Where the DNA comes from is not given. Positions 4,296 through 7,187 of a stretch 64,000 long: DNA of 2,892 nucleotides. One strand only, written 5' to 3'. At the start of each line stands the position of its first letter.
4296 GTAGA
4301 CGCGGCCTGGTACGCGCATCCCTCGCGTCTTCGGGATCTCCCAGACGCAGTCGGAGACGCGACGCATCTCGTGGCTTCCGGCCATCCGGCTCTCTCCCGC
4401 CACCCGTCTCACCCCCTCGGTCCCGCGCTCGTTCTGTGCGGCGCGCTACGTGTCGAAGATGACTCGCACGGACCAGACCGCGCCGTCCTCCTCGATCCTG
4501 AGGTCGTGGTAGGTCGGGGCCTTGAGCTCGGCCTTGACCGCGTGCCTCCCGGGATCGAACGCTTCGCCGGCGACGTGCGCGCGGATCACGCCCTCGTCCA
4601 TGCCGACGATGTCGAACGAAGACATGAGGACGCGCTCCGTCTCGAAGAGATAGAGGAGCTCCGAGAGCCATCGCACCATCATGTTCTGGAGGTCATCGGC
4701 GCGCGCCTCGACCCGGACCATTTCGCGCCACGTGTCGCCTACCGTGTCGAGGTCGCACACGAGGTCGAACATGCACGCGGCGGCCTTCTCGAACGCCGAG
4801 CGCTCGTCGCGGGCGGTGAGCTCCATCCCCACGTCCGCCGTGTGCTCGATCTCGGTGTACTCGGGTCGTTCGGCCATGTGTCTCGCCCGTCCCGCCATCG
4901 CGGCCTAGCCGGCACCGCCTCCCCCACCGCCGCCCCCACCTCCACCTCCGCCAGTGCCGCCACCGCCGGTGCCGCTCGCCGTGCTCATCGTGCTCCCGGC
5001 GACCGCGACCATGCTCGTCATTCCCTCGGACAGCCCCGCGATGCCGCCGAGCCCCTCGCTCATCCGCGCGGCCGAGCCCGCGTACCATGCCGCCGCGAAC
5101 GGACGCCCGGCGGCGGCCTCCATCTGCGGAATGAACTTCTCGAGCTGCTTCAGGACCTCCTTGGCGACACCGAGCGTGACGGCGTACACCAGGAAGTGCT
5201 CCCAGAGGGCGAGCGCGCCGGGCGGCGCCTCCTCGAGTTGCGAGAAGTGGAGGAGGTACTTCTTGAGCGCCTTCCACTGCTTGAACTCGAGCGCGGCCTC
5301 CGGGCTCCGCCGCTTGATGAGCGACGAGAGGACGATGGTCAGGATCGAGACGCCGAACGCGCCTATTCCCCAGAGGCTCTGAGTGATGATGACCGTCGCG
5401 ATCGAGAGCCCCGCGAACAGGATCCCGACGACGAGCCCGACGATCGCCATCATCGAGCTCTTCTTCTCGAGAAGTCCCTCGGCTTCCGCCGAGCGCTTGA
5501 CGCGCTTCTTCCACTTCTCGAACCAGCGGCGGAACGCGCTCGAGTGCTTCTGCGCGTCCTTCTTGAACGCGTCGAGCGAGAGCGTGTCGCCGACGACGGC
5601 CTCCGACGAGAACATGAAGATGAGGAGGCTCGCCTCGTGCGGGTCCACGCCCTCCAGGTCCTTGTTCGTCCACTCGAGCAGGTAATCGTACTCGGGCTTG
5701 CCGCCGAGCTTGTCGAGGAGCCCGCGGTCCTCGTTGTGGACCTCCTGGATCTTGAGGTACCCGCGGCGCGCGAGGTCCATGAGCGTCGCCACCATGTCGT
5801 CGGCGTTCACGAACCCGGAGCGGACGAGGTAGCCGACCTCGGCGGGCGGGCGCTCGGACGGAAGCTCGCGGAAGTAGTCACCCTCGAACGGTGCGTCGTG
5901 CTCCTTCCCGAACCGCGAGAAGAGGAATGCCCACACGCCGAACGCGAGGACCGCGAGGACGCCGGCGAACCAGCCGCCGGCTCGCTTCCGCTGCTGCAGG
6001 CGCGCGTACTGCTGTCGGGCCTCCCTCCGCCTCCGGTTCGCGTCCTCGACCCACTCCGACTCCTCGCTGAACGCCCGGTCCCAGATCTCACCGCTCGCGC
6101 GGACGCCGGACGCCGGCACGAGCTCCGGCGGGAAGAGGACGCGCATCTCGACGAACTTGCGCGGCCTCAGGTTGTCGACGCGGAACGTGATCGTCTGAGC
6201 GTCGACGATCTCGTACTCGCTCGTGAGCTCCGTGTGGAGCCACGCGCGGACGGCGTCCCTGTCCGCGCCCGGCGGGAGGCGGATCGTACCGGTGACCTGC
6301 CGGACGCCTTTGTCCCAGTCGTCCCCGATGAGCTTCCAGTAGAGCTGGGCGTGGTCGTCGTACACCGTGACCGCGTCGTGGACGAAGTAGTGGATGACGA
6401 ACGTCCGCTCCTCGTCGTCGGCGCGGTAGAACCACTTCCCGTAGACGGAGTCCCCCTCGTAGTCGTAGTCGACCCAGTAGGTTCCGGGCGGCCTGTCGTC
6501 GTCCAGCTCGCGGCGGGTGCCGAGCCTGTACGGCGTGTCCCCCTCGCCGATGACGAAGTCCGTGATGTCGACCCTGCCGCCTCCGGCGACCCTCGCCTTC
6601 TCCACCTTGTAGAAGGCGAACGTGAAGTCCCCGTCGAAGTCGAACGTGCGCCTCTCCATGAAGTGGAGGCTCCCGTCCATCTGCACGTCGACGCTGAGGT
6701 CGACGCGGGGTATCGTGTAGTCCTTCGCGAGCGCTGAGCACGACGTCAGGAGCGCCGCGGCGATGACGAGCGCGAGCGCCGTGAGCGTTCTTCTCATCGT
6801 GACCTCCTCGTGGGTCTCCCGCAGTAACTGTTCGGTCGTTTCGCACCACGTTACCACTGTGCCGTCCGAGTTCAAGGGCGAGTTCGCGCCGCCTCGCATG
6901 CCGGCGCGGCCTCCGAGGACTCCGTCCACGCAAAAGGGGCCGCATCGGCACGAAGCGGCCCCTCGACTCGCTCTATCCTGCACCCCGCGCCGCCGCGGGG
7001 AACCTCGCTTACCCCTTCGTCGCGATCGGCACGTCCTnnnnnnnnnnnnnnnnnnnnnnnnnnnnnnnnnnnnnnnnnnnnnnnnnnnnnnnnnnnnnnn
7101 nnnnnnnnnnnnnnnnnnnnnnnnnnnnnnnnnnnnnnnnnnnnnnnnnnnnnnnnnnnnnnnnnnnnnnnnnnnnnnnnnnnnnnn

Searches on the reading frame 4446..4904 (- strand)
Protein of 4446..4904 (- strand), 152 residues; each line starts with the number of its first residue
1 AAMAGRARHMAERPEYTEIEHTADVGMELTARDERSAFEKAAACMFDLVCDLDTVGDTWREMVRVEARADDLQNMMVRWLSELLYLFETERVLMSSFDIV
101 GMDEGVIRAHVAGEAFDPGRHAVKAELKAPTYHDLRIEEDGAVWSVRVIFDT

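Call 83: search_protein_families(library=pfam, proteins=[window:4446-4904:-], max_evalue=0.00001)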
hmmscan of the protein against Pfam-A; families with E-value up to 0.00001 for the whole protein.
window:4446-4904:- (152 aa): 1 family
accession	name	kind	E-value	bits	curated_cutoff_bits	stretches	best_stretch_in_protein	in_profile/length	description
PF01951.21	Archease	-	1.2e-37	129.7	25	1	16-151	1-135/136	Archease protein family (MTH1598/TM1083)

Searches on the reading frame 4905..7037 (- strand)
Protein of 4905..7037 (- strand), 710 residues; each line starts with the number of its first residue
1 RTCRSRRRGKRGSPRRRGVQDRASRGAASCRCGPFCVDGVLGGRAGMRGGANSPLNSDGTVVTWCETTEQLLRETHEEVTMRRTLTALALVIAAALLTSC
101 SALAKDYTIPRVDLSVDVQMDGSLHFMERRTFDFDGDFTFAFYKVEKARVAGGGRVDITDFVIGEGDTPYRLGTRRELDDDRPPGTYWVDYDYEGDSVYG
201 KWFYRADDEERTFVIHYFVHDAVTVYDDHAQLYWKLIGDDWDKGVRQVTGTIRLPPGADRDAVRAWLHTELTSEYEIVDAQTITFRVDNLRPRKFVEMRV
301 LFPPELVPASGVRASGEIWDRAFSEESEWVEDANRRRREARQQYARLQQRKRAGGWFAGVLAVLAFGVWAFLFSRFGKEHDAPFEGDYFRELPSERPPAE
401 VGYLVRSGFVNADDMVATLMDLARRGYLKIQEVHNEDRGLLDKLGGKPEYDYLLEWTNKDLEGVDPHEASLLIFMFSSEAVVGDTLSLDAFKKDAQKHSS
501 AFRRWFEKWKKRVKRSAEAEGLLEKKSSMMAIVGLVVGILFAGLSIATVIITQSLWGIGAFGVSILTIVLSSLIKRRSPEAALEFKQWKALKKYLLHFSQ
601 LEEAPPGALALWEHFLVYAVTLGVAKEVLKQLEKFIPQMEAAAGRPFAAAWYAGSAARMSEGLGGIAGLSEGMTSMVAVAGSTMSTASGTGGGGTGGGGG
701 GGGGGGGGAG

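Call 83: search_protein_families(library=pfam, proteins=[window:4905-7037:-], max_evalue=0.00001)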
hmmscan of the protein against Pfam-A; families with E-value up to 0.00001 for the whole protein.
window:4905-7037:- (710 aa): 2 families
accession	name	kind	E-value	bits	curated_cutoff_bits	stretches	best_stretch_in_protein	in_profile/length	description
PF20990.2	DUF2207_C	-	3.4e-52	178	33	1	386-632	2-247/247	Predicted membrane protein (DUF2207) C-terminal domain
PF09972.14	DUF2207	-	1.2e-33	117.1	24.4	1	108-302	1-172/172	Predicted membrane protein (DUF2207) N-terminal domain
